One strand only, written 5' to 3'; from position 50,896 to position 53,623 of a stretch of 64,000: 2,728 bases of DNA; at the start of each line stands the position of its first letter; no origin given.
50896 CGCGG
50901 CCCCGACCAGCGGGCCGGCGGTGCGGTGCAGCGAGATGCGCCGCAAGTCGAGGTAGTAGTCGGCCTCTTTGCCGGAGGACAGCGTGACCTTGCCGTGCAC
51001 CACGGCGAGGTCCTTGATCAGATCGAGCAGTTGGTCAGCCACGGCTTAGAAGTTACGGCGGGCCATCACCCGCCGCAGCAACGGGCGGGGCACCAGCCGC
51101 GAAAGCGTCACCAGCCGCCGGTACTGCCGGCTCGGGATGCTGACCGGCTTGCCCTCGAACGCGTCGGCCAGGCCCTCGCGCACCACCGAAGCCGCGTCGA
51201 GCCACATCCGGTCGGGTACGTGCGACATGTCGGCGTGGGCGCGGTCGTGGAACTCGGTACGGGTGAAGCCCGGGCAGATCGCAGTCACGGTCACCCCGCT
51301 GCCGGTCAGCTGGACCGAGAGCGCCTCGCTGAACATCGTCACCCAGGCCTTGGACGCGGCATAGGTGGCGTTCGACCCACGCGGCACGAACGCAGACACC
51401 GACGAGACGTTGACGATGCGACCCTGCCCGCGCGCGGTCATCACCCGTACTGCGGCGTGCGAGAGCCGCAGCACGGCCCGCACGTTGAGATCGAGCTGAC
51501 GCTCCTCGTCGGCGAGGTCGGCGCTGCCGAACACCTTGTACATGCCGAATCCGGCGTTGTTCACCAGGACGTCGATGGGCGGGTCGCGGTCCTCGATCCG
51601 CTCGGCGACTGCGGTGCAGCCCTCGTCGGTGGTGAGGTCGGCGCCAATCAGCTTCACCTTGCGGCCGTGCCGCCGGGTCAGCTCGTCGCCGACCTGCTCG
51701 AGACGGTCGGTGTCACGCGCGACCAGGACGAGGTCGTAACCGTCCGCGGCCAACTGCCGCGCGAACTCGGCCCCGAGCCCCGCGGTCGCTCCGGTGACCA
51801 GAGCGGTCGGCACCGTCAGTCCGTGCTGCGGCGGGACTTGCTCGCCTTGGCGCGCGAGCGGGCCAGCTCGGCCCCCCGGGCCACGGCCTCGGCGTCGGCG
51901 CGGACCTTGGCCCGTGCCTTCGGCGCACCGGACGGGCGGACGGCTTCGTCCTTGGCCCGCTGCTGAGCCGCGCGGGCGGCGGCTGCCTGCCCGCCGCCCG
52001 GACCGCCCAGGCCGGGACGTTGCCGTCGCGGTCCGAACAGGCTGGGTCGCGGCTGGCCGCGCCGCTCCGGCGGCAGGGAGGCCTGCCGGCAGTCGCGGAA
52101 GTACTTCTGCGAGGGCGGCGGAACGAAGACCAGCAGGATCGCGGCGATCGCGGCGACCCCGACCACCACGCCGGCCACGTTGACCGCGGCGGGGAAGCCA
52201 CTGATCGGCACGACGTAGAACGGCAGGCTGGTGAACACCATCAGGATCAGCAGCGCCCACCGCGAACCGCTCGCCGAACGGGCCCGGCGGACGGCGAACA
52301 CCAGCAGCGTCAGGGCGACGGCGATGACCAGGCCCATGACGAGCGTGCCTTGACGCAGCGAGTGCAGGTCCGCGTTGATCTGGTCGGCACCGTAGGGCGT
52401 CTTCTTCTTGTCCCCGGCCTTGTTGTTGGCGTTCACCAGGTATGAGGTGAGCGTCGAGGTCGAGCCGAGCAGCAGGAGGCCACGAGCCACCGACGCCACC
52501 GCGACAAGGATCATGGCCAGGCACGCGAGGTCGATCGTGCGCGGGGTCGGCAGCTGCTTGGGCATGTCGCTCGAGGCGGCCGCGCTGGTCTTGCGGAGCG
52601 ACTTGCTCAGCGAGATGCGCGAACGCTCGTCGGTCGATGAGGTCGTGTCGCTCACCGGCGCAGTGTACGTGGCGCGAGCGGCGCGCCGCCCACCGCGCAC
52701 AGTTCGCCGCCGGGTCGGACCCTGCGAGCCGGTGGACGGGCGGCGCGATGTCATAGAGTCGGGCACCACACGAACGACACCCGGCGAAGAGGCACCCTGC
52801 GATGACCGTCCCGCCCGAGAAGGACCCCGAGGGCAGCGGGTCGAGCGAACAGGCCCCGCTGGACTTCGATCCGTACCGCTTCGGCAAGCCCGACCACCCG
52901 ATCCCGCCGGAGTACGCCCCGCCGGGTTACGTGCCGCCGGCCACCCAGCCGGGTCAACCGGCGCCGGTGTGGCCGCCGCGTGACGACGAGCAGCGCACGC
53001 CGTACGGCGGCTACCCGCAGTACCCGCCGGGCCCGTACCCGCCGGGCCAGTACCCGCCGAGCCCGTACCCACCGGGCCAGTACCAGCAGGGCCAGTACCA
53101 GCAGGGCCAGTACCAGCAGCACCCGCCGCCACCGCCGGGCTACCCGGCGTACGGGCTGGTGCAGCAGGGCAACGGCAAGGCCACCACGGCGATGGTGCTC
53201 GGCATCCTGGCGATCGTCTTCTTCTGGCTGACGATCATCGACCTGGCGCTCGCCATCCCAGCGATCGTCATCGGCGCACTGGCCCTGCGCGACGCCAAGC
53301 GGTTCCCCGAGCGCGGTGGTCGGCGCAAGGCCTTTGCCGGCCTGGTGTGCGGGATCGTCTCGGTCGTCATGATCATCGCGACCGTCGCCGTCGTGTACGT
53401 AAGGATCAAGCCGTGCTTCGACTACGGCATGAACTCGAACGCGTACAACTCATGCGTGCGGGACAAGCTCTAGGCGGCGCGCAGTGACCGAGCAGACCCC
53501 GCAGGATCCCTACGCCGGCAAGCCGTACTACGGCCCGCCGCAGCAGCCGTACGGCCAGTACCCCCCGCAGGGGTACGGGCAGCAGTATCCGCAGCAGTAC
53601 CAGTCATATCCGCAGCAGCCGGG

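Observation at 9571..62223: Window-wide pattern: nine palindromic elements of three unrelated families, all within about 45 nt of a stop codon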

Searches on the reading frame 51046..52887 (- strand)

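Call 51: search_protein_families(library=pfam, max_evalue=0.01, proteins=[window:51046-52887:-])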
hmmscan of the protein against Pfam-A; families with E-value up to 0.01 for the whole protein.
window:51046-52887:- (613 aa): 5 families
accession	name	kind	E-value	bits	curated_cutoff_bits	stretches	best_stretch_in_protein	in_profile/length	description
PF00106.31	adh_short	-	1.7e-49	168.4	26.6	1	361-552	2-192/195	short chain dehydrogenase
PF13561.12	adh_short_C2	-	2e-32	113.1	27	1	366-550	1-184/236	Enoyl-(Acyl carrier protein) reductase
PF08659.16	KR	-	1.2e-14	55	22.6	1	361-524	2-164/180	KR domain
PF01370.27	Epimerase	-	1.7e-06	28.1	20.9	1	362-501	1-120/240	NAD dependent epimerase/dehydratase family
PF13460.12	NAD_binding_10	-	6.8e-06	26.5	27.2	1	366-544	1-148/184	NAD(P)H-binding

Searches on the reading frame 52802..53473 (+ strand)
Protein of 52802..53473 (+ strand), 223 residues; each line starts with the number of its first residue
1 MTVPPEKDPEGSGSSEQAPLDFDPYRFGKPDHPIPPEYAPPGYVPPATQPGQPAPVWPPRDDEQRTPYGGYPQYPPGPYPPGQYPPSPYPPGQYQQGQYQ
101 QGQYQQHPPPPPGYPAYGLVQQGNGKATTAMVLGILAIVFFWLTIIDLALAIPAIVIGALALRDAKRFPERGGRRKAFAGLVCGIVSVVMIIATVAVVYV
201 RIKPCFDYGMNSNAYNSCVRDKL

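Call 17: find_encoding_contigs(protein=window:52802-53473:+, flank=10000, max_places=3)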
Protein window:52802-53473:+ (223 aa): no gene with exactly this product is on record in the collection.
